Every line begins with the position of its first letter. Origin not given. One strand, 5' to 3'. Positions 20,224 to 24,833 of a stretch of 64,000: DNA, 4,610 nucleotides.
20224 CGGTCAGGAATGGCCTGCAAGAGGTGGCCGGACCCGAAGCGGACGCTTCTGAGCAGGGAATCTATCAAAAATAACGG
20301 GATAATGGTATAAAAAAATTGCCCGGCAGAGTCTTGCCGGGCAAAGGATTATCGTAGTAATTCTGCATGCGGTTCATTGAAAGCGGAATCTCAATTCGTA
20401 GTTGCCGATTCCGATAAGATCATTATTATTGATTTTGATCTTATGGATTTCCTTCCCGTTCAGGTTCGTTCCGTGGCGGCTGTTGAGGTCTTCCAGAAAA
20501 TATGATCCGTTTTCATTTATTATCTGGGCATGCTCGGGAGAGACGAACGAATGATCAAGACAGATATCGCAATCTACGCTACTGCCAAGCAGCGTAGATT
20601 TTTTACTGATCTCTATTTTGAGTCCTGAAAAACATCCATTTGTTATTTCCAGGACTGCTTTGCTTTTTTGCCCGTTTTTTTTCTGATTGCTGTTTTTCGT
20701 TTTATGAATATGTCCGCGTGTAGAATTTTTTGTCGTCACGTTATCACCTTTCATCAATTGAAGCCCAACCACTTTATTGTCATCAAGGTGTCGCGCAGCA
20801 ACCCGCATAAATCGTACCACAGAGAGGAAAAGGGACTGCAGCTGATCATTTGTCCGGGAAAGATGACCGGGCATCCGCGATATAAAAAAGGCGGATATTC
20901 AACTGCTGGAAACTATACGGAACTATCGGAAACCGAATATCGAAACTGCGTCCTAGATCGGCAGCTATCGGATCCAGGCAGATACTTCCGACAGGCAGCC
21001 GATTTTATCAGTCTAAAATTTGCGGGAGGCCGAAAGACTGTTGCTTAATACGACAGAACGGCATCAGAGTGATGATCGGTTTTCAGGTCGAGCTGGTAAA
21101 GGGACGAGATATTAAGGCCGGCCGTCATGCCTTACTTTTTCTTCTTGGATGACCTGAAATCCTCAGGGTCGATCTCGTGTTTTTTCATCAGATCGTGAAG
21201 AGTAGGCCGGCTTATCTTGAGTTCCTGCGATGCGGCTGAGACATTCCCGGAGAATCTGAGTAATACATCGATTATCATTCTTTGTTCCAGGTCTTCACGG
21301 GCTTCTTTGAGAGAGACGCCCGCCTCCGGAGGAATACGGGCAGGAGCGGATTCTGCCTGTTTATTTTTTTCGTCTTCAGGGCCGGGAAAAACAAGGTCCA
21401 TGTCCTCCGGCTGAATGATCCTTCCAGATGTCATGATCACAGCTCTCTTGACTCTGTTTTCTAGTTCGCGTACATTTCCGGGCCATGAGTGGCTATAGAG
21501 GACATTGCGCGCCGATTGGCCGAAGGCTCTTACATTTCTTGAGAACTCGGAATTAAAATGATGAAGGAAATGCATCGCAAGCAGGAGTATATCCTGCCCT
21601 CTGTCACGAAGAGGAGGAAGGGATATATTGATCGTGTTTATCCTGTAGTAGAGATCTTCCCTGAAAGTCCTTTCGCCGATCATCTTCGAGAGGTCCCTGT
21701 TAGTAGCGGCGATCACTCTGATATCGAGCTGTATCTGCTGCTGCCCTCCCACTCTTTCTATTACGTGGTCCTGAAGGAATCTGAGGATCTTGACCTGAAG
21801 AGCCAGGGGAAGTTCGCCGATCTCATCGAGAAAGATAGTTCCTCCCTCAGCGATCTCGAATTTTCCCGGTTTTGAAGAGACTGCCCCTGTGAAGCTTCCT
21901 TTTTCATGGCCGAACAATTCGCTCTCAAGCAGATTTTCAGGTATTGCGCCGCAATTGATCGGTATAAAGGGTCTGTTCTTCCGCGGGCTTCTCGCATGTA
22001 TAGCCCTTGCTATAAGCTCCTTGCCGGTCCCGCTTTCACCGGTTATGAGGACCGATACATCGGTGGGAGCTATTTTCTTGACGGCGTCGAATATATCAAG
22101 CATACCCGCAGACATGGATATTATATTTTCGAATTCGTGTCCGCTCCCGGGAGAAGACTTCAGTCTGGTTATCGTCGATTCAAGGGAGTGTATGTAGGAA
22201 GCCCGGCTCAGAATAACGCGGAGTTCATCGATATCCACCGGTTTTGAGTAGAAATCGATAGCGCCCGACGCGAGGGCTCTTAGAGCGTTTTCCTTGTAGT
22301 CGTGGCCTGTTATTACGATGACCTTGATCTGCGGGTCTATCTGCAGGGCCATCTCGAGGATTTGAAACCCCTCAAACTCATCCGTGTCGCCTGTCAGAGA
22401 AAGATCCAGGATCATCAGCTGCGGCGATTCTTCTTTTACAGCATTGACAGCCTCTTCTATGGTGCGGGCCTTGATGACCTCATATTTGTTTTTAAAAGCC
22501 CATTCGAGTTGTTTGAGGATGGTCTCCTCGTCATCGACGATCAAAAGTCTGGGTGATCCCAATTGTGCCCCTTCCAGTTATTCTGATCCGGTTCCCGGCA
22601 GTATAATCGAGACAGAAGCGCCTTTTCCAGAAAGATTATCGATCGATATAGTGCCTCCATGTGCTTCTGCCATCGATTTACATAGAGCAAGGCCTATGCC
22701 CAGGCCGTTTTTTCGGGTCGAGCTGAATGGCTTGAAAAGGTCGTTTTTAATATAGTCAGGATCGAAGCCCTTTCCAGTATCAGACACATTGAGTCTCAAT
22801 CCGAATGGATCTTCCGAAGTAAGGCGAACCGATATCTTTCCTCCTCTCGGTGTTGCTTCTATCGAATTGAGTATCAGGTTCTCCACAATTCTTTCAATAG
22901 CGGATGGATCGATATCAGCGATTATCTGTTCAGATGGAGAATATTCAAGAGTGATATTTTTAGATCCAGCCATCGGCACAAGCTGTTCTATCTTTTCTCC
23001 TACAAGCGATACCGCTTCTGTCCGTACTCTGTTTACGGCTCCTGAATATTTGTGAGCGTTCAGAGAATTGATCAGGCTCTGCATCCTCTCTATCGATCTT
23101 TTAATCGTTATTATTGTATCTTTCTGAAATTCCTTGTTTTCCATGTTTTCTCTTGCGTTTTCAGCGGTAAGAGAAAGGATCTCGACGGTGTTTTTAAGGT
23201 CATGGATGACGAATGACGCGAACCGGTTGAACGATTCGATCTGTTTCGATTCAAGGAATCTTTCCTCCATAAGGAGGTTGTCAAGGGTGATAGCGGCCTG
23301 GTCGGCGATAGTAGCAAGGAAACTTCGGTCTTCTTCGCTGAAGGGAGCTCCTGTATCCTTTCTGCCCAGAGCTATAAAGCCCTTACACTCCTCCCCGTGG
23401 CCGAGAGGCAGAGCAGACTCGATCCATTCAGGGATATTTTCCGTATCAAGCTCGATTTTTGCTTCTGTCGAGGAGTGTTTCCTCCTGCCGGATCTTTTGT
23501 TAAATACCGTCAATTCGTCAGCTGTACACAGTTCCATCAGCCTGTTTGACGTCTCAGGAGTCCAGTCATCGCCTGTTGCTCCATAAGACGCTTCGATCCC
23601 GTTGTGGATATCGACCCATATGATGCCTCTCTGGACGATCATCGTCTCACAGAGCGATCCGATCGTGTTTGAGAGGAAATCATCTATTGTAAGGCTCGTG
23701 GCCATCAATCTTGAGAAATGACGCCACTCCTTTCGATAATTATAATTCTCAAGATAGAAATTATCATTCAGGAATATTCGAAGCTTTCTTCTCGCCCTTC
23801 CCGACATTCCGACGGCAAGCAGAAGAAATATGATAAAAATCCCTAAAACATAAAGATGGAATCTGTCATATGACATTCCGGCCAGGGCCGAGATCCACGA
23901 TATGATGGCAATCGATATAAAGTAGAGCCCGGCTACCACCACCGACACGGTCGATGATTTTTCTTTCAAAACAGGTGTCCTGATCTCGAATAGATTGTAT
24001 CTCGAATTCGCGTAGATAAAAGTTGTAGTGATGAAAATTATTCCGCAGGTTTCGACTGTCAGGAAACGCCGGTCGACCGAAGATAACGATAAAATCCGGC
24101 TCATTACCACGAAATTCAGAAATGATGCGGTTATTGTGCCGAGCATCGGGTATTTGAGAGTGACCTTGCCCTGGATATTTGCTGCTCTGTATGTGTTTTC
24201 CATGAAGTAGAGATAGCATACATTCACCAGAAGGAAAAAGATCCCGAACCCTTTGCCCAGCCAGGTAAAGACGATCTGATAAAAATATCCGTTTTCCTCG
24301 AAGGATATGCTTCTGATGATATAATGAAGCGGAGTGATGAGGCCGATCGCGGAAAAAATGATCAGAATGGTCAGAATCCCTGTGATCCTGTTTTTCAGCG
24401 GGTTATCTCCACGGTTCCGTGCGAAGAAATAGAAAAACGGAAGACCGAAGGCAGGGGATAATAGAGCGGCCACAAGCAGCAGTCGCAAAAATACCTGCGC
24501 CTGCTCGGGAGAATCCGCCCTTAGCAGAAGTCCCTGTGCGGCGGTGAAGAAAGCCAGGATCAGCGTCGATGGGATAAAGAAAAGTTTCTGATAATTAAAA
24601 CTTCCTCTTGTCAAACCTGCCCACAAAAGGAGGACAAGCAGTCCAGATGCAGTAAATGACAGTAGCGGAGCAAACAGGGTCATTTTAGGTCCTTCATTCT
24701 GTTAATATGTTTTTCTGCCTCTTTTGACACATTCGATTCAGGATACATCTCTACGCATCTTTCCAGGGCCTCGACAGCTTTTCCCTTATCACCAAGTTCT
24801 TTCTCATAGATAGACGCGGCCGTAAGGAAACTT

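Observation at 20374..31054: Compact exosortase/PEP-CTERM sorting locus with no adjacent polysaccharide genes and several non-canonical components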

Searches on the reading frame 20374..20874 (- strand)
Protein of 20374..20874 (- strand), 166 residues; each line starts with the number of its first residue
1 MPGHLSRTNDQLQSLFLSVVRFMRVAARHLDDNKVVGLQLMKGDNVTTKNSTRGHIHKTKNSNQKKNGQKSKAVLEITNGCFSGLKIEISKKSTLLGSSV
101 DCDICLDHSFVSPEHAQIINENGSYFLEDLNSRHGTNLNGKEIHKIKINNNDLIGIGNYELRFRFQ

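Call 4: search_protein_families(library=ncbifam, proteins=[window:20374-20874:-], max_evalue=0.01)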
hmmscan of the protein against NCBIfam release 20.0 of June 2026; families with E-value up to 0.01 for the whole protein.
window:20374-20874:- (166 aa): 5 families
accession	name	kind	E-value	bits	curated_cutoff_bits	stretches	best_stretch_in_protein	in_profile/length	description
NF049868.1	FhaB_Rv0019c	equivalog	1.3e-20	74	125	1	18-159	19-154/158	FHA domain-containing protein FhaB/FipA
NF041660.2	oxygluDhInhib_OdhI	equivalog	1.2e-10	41.3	200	1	55-163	18-127/130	oxoglutarate dehydrogenase inhibitor Odhl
TIGR03354.1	VI_FHA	hypoth_equivalog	3e-09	37.2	120.25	1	88-165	20-103/420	type VI secretion system-associated FHA domain protein TagH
NF052573.1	HisKinEspAMyxo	equivalog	2.2e-07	29.3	1400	1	86-164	40-118/755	serine histidine kinase EspA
NF033760.1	gliding_GltG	equivalog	2.4e-05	23.1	650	1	103-162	35-95/650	adventurous gliding motility protein GltG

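Call 5: search_protein_families(library=pfam, proteins=[window:20374-20874:-], max_evalue=0.01)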
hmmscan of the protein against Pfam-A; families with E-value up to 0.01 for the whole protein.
window:20374-20874:- (166 aa): 2 families
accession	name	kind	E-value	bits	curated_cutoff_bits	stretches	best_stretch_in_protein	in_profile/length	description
PF00498.31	FHA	-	2.1e-18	66.9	20.7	1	95-157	2-67/67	FHA domain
PF16697.10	Yop-YscD_cpl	-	1.8e-13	51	33.2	1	76-164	1-91/94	Inner membrane component of T3SS, cytoplasmic domain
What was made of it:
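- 20374..20739 (-): Small FHA-domain protein. A conserved neighbour in part of the clade; membership of the system is unproven. PF00498 66.9 bits (call 5).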

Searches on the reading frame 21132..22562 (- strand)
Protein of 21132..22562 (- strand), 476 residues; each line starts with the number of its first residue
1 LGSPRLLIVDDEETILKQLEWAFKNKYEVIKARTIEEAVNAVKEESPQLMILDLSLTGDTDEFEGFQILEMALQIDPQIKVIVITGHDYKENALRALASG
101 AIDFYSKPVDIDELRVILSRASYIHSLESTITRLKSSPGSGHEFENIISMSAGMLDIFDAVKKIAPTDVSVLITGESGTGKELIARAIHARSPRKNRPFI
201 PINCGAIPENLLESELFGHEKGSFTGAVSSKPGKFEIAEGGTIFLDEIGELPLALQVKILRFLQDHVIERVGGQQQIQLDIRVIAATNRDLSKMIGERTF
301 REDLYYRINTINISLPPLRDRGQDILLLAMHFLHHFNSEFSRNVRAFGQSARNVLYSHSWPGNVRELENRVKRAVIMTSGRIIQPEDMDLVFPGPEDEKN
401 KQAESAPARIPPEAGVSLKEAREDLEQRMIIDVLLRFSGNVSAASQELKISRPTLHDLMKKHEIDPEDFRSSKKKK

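Call 4: search_protein_families(library=ncbifam, proteins=[window:21132-22562:-], max_evalue=0.01)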
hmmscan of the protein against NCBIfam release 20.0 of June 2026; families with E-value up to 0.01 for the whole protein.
window:21132-22562:- (476 aa): 88 families (the best 25 are shown)
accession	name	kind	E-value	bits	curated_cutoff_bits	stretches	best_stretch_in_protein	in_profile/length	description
TIGR02915.1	PEP_resp_reg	equivalog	2.3e-169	564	502.6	1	6-464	1-444/445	PEP-CTERM-box response regulator transcription factor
NF008469.0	PRK11361.1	equivalog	4.8e-136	454.1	714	1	5-468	6-460/461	acetoacetate metabolism transcriptional regulator AtoC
TIGR01818.1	ntrC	equivalog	3.8e-114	382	558.6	1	7-457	2-458/463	nitrogen regulation protein NR(I)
NF011695.0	PRK15115.1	equivalog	3.7e-107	358.9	763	1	5-470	8-444/445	two-component system response regulator GlrR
NF051870.1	NAssimRespRegNtrX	equivalog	6.5e-107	358.2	600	1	6-460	4-448/452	nitrogen assimilation response regulator NtrX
NF041552.1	TF_PrdR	equivalog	7.9e-106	354.6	795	1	123-462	250-576/577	sigma-54 dependent transcriptional regulator PrdR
TIGR01817.1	nifA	equivalog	1.7e-104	350.5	528.85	1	143-390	194-440/534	nif-specific transcriptional activator NifA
NF050807.1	TransRegFlbDCaul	equivalog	1.2e-102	344.1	750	1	18-462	16-438/454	sigma-54-dependent transcriptional regulator FlbD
NF003451.0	PRK05022.1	equivalog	4e-102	342.5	476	1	142-464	187-510/512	nitric oxide reductase transcriptional regulator NorR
NF041946.1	LuxO_transreg_Vib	equivalog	2.7e-99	333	800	1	33-460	27-458/463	quorum-sensing sigma-54 dependent transcriptional regulator LuxO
NF049963.1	RespRegFlgRCampy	domain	1.1e-96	324.3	750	1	6-390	3-379/429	fla regulon two-component system response regulator FlgR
NF007689.0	PRK10365.1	equivalog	1e-95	321.2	760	1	6-455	8-435/441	sigma-54-dependent response regulator transcription factor ZraR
NF038308.1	RNA_repair_RtcR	equivalog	1.2e-95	321.4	650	1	121-456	157-505/530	RNA repair transcriptional activator RtcR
NF008176.1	PRK10923.1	equivalog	4.4e-94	315.7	620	1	5-390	5-383/469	nitrogen regulation protein NR(I)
NF011958.0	PRK15429.1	equivalog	4.6e-89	299.8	830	1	142-466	376-688/692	formate hydrogenlyase transcriptional activator FlhA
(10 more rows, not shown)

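Call 5: search_protein_families(library=pfam, proteins=[window:21132-22562:-], max_evalue=0.01)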
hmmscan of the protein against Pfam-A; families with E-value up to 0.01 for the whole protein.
window:21132-22562:- (476 aa): 12 families
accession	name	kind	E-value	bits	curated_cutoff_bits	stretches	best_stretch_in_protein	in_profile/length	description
PF00158.32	Sigma54_activat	-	4.8e-73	244.8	20.2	1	147-313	1-167/168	Sigma-54 interaction domain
PF25601.1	AAA_lid_14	-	1.1e-23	83.3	27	1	319-402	1-84/87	AAA+ ATPase lid domain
PF00072.30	Response_reg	-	7e-20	71.7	30.2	1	7-117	2-109/111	Response regulator receiver domain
PF14532.12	Sigma54_activ_2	-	6.5e-19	69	25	1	151-318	4-138/138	Sigma-54 interaction domain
PF02954.25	HTH_8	-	6.6e-09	35.8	22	1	422-461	2-41/42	Bacterial regulatory protein, Fis family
PF07728.20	AAA_5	-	6.5e-07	29.9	22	1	171-289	2-123/139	AAA domain (dynein-related subfamily)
PF00004.35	AAA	-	8e-06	26.8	21.2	1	171-292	1-111/131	ATPase family associated with various cellular activities (AAA)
PF20720.3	nSTAND3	-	7.3e-05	23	27.2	0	157-192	6-41/155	Novel STAND NTPase 3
PF01078.27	Mg_chelatase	-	0.00038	20.4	20.3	0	226-288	93-157/207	Magnesium chelatase, subunit ChlI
PF07724.20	AAA_2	-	0.0019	18.7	27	1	169-298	4-134/166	AAA domain (Cdc48 subfamily)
PF13191.12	AAA_16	-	0.0034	18.3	32.6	1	156-207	14-63/167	AAA ATPase domain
PF20274.4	cREC_REC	-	0.0096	17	27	0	6-75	2-59/88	Cyclic-phosphate processing Receiver domain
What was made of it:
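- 21132..22562 (-): PrsR sigma-54-dependent response regulator (REC, AAA+ sigma-54 activator, Fis-type HTH). TIGR02915 564 bits (cut-off 502.6) (call 4); Pfam domains (call 5).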

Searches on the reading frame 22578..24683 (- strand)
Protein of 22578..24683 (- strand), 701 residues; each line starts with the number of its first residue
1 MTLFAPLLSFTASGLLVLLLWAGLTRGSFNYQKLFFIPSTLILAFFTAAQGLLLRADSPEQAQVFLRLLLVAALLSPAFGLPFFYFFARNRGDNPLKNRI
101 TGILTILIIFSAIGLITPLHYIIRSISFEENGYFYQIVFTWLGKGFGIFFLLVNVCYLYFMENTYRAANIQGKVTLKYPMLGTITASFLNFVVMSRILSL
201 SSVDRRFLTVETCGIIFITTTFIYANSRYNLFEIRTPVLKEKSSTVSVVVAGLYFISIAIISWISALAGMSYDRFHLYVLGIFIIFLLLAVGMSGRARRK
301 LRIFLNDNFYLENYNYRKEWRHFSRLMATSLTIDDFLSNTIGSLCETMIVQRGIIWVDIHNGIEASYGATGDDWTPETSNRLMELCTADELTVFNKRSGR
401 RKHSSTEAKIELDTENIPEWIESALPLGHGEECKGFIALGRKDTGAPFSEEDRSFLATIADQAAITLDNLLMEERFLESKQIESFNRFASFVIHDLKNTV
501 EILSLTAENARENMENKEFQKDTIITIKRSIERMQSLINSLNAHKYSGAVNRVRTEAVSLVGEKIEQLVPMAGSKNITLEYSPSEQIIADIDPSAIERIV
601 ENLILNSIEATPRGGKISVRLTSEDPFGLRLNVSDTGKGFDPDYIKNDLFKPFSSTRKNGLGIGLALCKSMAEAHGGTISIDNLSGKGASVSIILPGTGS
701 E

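Call 4: search_protein_families(library=ncbifam, proteins=[window:22578-24683:-], max_evalue=0.01)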
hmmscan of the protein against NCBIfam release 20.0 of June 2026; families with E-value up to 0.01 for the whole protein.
window:22578-24683:- (701 aa): 76 families (the best 25 are shown)
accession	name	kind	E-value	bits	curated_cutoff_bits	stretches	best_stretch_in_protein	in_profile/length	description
TIGR02916.1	PEP_his_kin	equivalog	1.7e-92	311.1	300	1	60-696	49-679/679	XrtA/PEP-CTERM system histidine kinase PrsK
NF008468.0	PRK11360.1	equivalog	1.5e-28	99.6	646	1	485-697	396-608/616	two-component system sensor histidine kinase AtoS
NF007688.0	PRK10364.1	equivalog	2.6e-24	85.8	479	1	560-697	315-451/460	two-component system sensor histidine kinase ZraS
NF010411.0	PRK13837.1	equivalog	6.5e-24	84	647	1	378-697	342-675/828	two-component system VirA-like sensor kinase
NF047874.1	MASE3_PAS_HK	subfamily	3.1e-22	79.1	560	1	499-696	419-624/655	MASE3 domain-containing sensor histidine kinase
NF046044.1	PnpS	equivalog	4.9e-22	78.5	400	1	480-696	164-390/390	two-component system histidine kinase PnpS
NF008312.0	PRK11100.1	equivalog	4.5e-21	75.2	356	1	486-696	257-473/477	two-component system sensor histidine kinase CreC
NF041735.1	hist_kin_RppB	equivalog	2.4e-19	69.5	400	1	486-696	217-438/438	two-component system sensor histidine kinase RppB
TIGR02966.1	phoR_proteo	equivalog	2.8e-19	69.3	334.2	1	478-694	106-332/333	phosphate regulon sensor histidine kinase PhoR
NF047497.1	HK_LIC_12097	equivalog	2.6e-18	65.9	500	1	473-688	138-358/367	LIC_12097 family sensor histidine kinase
NF006800.0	PRK09303.1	equivalog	3.6e-18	65.7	342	1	479-696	145-376/383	histidine kinase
NF007793.0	PRK10490.1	equivalog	3.9e-18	64.9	1123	1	363-697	539-882/895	two-component system sensor histidine kinase KdpD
NF053867.1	SprKinKinDBac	equivalog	1.3e-17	63.4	775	1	583-697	385-497/500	sporulation kinase KinD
TIGR02956.1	TMAO_torS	equivalog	3.5e-17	61.8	676.5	1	550-696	532-681/967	TMAO reductase system sensor histidine kinase/response regulator TorS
NF033092.0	HK_WalK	equivalog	4.8e-17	61.7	725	1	487-696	374-593/594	cell wall metabolism sensor histidine kinase WalK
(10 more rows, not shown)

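Call 5: search_protein_families(library=pfam, proteins=[window:22578-24683:-], max_evalue=0.01)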
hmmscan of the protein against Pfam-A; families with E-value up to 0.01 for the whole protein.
window:22578-24683:- (701 aa): 5 families
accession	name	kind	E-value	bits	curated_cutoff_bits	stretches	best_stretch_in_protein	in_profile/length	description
PF02518.31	HATPase_c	-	8.5e-23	81.4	26.4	1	592-696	2-108/111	Histidine kinase-, DNA gyrase B-, and HSP90-like ATPase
PF00512.31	HisKA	-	1.9e-06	28.3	26.9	1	487-541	4-57/66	His Kinase A (phospho-acceptor) domain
PF13492.12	GAF_3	-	8.2e-06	26.7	27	1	424-469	85-129/129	GAF domain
PF01590.32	GAF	-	5.9e-05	24.1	22.4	1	334-467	3-133/133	GAF domain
PF13185.12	GAF_2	-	0.0002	22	28.6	1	332-468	3-136/136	GAF domain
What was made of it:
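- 22578..24683 (-): PrsK sensor histidine kinase (multi-TM N-terminus, GAF, HisKA, HATPase). TIGR02916 311.1 bits (cut-off 300) (call 4); Pfam domains (call 5).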
